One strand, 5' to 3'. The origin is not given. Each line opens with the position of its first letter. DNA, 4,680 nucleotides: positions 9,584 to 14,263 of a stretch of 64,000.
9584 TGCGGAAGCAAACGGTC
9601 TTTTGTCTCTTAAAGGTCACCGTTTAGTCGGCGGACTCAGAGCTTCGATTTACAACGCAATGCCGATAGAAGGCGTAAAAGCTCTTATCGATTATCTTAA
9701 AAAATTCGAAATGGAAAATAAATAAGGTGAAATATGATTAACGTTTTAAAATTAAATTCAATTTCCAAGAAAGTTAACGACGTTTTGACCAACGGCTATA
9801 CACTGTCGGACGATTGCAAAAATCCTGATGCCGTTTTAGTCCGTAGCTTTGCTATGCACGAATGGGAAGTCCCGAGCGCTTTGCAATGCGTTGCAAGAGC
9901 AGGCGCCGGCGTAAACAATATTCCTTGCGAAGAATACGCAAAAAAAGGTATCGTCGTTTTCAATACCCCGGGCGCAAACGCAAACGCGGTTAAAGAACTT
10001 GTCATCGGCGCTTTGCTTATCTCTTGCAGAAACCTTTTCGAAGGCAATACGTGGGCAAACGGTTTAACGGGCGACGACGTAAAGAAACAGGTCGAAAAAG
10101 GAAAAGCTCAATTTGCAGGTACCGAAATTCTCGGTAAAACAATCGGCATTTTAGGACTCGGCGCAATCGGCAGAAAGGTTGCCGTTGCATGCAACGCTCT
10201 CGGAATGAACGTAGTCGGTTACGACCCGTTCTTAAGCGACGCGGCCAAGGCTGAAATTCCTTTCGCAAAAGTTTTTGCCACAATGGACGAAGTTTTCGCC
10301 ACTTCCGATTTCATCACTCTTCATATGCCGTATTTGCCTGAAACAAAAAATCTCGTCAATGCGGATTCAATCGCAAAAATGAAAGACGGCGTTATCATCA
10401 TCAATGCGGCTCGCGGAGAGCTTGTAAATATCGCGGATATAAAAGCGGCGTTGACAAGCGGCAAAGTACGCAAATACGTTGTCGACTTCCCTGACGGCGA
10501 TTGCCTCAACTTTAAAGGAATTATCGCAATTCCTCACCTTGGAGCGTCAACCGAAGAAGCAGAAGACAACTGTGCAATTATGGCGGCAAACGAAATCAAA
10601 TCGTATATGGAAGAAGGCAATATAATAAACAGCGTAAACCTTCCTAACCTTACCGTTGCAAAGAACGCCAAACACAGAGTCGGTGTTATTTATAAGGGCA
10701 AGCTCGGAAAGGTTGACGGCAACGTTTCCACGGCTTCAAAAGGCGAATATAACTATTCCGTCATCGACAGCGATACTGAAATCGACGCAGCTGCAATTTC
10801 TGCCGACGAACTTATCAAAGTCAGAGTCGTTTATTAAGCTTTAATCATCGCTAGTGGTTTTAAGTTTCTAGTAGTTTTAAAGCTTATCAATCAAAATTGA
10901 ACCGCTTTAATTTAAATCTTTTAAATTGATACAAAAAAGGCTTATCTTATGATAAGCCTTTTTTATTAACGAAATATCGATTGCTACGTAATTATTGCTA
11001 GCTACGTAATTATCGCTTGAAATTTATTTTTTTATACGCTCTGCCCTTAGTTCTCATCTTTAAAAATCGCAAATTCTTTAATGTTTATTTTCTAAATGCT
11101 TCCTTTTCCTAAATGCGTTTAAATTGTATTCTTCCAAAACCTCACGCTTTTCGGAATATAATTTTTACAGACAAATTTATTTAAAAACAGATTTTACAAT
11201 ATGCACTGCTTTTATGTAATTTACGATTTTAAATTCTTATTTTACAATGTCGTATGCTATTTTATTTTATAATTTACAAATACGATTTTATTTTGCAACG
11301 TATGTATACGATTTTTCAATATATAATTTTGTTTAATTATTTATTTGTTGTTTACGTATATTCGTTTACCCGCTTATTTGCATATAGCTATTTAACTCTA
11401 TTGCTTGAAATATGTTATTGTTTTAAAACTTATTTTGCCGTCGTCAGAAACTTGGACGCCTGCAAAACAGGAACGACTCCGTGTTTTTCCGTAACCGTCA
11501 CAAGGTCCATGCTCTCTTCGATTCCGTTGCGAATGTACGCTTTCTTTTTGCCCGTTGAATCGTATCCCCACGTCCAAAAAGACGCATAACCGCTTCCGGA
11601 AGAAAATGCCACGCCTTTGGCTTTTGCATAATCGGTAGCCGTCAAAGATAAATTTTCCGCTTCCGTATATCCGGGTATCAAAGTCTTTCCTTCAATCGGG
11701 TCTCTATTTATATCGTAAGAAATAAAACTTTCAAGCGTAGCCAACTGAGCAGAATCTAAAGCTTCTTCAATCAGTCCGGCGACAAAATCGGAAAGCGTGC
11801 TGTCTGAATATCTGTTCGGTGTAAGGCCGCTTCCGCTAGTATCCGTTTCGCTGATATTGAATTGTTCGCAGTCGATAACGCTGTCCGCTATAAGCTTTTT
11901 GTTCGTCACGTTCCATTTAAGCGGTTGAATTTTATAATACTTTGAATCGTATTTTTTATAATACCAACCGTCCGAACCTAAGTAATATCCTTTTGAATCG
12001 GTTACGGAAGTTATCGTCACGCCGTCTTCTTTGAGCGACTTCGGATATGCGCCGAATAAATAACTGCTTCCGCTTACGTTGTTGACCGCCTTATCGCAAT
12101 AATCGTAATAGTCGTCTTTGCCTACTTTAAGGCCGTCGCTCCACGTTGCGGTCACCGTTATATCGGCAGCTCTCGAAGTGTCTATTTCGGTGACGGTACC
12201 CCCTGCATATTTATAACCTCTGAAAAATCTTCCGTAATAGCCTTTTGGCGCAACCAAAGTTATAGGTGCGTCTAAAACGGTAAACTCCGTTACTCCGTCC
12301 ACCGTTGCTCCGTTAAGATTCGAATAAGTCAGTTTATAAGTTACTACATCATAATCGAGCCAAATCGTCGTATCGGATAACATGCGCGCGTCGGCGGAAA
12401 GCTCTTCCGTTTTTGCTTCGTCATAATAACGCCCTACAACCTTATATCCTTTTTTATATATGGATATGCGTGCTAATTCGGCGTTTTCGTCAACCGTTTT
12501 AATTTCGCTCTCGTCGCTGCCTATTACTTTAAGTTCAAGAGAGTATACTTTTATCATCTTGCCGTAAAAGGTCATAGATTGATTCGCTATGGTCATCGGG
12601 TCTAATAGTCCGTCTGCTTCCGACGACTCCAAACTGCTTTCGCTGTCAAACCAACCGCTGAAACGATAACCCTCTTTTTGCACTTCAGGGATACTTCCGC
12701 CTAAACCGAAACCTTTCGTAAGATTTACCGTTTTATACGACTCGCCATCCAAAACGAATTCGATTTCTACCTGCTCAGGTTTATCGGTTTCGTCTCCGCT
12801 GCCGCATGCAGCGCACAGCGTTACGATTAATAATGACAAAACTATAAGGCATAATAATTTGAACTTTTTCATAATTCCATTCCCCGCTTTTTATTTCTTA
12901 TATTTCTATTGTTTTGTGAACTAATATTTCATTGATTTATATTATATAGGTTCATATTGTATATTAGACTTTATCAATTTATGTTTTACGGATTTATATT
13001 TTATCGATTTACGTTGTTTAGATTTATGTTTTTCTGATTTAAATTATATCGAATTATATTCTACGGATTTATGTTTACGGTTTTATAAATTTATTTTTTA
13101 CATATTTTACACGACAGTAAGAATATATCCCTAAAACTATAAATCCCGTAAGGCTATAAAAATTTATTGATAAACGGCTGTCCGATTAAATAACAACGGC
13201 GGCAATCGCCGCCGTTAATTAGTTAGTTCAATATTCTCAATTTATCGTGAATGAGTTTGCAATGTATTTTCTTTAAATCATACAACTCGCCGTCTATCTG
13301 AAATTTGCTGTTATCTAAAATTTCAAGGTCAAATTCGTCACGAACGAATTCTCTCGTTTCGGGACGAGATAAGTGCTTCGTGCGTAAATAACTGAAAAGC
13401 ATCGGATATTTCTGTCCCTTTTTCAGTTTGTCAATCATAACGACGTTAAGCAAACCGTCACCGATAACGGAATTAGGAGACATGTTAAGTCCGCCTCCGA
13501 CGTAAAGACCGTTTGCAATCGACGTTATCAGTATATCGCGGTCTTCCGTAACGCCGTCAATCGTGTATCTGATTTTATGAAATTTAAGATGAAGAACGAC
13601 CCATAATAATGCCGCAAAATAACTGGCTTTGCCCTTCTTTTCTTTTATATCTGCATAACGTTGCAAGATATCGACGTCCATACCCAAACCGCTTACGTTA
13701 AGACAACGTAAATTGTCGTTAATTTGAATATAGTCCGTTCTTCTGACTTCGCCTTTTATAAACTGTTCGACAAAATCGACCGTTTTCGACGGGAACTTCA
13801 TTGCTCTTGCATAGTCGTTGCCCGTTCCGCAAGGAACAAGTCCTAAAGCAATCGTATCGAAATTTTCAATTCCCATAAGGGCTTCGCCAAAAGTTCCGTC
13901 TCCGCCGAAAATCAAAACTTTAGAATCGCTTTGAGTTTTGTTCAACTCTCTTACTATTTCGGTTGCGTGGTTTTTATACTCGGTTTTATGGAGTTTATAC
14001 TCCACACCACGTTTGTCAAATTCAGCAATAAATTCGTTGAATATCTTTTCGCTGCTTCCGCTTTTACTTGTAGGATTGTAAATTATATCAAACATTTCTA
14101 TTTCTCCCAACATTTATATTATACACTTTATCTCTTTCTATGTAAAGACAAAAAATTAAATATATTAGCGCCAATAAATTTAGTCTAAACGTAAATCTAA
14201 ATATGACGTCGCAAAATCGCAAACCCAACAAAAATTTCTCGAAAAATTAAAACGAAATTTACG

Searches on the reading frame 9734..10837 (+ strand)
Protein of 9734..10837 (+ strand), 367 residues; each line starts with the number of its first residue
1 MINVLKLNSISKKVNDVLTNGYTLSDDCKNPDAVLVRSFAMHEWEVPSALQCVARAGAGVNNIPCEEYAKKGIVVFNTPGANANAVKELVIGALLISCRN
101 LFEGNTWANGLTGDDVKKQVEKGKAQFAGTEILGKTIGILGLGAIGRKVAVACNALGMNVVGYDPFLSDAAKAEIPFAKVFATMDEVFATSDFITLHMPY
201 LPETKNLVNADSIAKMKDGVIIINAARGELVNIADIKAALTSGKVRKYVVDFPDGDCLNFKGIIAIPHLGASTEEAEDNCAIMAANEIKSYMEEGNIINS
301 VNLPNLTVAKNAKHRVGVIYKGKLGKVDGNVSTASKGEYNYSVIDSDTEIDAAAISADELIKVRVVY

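Call 93: search_protein_families(library=pfam, proteins=[window:9734-10837:+], max_evalue=0.00001)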
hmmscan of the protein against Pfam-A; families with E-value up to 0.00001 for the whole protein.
window:9734-10837:+ (367 aa): 3 families
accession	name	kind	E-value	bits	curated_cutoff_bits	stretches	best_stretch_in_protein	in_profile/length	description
PF02826.25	2-Hacid_dh_C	-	5.5e-41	140.3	25.1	1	116-268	23-176/178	D-isomer specific 2-hydroxyacid dehydrogenase, NAD binding domain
PF00389.36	2-Hacid_dh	-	1.6e-17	63.9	24.6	1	24-302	33-134/134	D-isomer specific 2-hydroxyacid dehydrogenase, catalytic domain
PF03446.21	NAD_binding_2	-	1.6e-06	28.6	21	1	136-229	1-96/161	NAD binding domain of 6-phosphogluconate dehydrogenase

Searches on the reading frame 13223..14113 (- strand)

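Call 93: search_protein_families(library=pfam, proteins=[window:13223-14113:-], max_evalue=0.00001)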
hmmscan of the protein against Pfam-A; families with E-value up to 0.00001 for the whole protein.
window:13223-14113:- (296 aa): 2 families
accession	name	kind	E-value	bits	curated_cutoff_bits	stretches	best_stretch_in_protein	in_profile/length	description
PF00781.29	DAGK_cat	-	2.8e-29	101.7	23.6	1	10-130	4-124/125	Diacylglycerol kinase catalytic domain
PF19279.4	YegS_C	-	2.9e-17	63.3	27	1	143-277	5-139/158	YegS C-terminal NAD kinase beta sandwich-like domain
